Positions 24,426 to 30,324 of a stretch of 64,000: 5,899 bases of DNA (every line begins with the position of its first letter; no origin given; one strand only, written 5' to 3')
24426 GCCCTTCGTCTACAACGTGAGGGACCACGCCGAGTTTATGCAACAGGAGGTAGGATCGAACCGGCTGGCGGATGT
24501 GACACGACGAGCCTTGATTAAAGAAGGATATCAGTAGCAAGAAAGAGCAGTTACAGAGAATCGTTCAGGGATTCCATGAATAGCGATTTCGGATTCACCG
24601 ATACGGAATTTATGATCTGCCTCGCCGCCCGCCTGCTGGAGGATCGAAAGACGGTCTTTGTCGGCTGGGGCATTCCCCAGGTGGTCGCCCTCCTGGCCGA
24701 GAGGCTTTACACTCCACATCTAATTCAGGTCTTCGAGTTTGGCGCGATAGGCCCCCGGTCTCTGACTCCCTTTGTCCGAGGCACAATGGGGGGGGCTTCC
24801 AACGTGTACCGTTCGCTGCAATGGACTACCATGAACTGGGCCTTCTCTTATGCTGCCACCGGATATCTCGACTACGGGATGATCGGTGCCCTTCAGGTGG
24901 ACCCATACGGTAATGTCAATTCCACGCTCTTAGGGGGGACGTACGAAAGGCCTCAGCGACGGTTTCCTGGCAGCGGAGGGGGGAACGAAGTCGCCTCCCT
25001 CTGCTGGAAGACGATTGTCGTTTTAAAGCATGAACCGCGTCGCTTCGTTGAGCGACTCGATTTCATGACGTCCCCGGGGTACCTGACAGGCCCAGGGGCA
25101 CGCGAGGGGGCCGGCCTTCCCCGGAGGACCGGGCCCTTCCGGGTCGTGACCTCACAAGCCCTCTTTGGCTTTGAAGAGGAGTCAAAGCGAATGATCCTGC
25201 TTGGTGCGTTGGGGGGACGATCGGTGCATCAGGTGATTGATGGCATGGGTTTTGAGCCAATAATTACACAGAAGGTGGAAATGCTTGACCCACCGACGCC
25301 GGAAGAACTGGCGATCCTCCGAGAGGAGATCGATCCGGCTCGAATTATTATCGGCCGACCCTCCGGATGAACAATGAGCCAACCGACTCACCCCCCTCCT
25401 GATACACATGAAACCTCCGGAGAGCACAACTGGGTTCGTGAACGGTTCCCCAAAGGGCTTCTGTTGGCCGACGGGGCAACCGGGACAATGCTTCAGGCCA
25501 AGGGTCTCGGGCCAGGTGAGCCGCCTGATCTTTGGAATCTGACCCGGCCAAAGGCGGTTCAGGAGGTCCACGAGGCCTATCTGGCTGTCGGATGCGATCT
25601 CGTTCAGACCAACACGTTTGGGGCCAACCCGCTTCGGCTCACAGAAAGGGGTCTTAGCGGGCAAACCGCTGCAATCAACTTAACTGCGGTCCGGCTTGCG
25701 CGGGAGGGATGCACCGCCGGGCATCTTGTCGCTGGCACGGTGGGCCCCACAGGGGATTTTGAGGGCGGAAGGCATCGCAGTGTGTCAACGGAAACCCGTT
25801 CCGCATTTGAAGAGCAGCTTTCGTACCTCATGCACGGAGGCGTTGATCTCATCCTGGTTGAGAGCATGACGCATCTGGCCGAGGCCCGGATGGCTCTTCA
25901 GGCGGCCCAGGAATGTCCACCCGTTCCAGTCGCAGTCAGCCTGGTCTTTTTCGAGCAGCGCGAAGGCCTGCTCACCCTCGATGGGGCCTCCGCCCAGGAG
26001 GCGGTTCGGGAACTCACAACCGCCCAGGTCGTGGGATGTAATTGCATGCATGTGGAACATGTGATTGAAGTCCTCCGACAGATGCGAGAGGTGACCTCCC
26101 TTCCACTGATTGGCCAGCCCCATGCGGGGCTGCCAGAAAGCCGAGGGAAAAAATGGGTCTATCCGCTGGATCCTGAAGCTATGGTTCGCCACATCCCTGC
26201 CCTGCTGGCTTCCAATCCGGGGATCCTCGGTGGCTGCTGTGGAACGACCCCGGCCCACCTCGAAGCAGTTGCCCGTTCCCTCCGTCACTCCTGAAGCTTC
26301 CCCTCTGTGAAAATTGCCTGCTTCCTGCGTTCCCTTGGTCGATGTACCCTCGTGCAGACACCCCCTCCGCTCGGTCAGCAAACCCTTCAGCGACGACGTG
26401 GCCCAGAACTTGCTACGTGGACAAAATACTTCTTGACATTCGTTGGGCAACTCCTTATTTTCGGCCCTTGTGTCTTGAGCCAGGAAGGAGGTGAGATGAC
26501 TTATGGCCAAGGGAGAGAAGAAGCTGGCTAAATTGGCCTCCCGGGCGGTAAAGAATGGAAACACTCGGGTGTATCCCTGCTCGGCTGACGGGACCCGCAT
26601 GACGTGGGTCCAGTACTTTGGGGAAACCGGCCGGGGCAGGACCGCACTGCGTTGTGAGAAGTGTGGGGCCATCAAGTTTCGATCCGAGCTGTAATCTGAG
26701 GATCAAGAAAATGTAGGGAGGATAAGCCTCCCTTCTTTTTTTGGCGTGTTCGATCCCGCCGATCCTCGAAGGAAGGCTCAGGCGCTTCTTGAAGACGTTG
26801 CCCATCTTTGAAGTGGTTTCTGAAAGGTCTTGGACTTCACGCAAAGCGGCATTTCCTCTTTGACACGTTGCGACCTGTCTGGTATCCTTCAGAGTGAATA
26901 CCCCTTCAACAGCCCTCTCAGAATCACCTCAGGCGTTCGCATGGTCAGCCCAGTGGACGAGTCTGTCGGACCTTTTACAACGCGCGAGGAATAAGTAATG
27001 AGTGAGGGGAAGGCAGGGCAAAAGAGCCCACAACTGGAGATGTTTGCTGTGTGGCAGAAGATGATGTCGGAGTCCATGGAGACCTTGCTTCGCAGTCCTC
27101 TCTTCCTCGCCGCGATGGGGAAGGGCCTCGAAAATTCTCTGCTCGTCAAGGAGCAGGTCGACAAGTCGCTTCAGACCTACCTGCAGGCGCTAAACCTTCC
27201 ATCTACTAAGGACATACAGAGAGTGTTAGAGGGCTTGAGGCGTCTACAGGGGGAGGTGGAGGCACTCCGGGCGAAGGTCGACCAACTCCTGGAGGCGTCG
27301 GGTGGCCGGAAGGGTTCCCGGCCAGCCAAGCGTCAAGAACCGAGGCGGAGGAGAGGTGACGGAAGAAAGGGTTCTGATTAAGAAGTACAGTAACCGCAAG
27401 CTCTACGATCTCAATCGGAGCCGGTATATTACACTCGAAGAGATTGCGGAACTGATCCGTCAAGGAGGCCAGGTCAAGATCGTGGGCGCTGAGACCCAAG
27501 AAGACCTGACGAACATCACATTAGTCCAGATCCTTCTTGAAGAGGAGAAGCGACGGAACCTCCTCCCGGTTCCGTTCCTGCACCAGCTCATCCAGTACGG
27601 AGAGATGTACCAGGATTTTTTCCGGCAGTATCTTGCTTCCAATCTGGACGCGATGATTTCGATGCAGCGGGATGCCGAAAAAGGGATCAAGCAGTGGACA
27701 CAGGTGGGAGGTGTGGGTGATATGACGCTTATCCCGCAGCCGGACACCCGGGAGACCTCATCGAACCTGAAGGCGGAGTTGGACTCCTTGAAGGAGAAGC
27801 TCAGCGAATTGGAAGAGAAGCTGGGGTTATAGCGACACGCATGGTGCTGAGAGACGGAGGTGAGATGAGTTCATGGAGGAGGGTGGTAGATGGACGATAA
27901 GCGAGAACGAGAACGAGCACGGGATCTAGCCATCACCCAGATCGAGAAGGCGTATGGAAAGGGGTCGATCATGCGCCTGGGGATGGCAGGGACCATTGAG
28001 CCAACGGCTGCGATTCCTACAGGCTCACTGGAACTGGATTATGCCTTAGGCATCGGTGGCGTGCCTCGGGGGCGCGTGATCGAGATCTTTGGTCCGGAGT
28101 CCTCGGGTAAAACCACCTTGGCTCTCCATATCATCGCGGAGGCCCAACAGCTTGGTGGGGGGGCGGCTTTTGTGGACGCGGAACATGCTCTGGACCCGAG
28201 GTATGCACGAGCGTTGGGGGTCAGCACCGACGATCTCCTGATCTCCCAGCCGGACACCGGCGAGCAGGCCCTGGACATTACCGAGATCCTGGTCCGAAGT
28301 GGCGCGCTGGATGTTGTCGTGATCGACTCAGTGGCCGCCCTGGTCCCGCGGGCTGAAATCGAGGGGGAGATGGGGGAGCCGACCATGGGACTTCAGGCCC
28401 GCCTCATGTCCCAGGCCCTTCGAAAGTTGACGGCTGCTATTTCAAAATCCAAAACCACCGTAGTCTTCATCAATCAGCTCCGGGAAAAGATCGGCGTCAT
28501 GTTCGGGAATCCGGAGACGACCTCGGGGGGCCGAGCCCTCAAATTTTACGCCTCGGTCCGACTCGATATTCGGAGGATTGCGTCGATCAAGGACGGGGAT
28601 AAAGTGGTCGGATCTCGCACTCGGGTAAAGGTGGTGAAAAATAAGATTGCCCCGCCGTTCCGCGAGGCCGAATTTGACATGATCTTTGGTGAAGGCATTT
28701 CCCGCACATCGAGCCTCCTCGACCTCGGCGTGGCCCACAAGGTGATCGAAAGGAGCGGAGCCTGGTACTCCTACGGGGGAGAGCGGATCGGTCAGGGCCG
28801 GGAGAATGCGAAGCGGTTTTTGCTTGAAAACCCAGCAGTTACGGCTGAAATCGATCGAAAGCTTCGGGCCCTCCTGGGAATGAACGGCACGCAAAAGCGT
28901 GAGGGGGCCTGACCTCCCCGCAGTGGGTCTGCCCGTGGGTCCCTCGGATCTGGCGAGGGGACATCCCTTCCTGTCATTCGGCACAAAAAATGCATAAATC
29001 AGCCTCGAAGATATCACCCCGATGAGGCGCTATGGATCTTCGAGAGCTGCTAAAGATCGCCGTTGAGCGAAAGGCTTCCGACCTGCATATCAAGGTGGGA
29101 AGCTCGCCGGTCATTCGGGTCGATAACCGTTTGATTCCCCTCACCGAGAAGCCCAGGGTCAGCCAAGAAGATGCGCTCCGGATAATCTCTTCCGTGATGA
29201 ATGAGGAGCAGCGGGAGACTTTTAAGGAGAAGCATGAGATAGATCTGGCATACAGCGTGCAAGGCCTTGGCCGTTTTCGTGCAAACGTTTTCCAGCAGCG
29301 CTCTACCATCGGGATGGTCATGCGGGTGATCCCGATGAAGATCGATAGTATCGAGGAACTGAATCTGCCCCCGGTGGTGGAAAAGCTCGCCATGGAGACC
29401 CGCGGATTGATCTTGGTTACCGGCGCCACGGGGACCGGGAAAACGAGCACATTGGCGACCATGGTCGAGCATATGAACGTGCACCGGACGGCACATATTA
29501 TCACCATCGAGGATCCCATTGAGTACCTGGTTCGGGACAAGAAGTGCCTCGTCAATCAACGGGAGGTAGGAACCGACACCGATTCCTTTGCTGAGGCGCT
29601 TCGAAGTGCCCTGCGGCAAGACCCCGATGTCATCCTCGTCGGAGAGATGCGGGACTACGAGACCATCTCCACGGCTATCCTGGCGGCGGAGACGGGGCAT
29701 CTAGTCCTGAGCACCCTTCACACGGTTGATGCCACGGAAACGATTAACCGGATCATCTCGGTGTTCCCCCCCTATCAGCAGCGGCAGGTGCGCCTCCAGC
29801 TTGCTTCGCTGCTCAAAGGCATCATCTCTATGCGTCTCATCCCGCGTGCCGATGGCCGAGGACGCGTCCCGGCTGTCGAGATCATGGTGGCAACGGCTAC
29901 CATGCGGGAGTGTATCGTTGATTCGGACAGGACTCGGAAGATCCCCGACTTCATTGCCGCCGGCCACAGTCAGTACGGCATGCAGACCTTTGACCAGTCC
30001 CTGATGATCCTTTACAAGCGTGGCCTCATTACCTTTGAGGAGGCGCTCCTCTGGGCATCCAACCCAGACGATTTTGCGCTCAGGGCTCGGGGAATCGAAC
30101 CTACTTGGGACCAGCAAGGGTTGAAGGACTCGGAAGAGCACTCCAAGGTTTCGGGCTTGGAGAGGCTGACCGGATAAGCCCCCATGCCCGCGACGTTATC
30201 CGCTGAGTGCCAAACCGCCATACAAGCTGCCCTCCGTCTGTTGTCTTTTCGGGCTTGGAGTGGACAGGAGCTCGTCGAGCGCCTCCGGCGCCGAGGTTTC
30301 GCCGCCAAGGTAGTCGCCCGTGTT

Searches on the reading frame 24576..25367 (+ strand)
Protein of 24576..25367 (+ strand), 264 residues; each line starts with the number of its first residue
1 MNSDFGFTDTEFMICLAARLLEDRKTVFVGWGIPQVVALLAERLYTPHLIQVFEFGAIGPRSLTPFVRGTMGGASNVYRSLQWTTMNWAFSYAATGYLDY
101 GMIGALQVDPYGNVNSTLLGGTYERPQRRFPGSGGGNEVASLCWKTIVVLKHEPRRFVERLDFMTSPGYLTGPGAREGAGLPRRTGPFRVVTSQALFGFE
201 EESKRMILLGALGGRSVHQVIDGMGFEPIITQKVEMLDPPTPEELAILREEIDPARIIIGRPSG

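Call 24: search_protein_families(library=pfam, proteins=[window:24576-25367:+], max_evalue=0.00001)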
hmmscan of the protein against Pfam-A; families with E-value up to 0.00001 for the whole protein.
window:24576-25367:+ (264 aa): 1 family
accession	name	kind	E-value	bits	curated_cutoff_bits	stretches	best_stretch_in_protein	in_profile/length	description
PF01144.29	CoA_trans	-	9e-18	64.9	23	1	16-221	7-215/217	Coenzyme A transferase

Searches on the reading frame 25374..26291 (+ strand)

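Call 24: search_protein_families(library=pfam, proteins=[window:25374-26291:+], max_evalue=0.00001)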
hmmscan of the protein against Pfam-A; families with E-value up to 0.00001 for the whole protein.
window:25374-26291:+ (306 aa): 1 family
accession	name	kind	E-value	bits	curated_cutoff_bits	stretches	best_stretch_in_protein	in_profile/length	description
PF02574.22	S-methyl_trans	-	1.9e-63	215.4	22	1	30-302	1-282/283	Homocysteine S-methyltransferase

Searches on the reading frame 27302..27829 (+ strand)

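Call 24: search_protein_families(library=pfam, proteins=[window:27302-27829:+], max_evalue=0.00001)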
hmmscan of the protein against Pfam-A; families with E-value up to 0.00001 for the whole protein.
window:27302-27829:+ (176 aa): 1 family
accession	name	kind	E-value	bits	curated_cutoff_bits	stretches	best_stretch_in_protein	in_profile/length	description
PF07879.16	PHB_acc_N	-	2.9e-24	85.3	25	1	25-84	1-60/61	PHB/PHA accumulation regulator DNA-binding domain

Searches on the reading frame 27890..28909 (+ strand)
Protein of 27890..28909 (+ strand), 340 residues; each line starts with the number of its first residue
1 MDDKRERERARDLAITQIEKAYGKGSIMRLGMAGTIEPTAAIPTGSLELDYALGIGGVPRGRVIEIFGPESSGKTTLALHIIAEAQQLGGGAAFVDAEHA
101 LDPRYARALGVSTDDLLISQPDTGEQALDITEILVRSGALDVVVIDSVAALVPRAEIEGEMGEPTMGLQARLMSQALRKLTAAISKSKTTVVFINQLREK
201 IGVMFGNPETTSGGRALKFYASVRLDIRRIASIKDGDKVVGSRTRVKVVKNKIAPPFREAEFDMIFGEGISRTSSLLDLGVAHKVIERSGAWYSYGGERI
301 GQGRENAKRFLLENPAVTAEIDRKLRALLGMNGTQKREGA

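Call 24: search_protein_families(library=pfam, proteins=[window:27890-28909:+], max_evalue=0.00001)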
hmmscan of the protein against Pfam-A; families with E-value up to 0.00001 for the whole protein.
window:27890-28909:+ (340 aa): 4 families
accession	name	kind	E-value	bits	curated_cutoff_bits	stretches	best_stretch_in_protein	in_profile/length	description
PF00154.27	RecA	-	1.7e-135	451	27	1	12-271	4-262/262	recA bacterial DNA recombination protein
PF21096.2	RecA_C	-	1.3e-24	86.6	27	1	275-329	2-56/57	RecA C-terminal domain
PF08423.17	Rad51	-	9.3e-08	32.1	22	1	41-231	7-213/244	Rad51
PF06745.19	ATPase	-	6.9e-07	29.3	26.6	0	42-100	1-59/231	KaiC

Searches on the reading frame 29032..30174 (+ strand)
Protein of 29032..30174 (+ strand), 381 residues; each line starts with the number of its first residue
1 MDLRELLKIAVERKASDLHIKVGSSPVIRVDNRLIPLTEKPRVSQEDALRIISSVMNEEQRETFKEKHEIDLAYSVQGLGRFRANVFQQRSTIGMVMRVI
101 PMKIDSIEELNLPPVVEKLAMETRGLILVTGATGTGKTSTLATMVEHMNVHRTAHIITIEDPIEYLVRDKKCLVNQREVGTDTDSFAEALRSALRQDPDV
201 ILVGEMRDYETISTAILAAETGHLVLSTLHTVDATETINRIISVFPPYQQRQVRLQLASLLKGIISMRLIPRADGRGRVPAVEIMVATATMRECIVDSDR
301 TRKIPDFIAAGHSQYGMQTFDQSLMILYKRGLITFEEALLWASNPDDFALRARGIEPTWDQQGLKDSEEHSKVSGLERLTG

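Call 24: search_protein_families(library=pfam, proteins=[window:29032-30174:+], max_evalue=0.00001)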
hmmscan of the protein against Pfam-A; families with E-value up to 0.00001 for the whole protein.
window:29032-30174:+ (381 aa): 1 family
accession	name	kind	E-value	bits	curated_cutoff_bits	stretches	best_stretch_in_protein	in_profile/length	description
PF00437.27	T2SSE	-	5.8e-45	154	24.9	1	4-279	13-287/370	Type II/IV secretion system protein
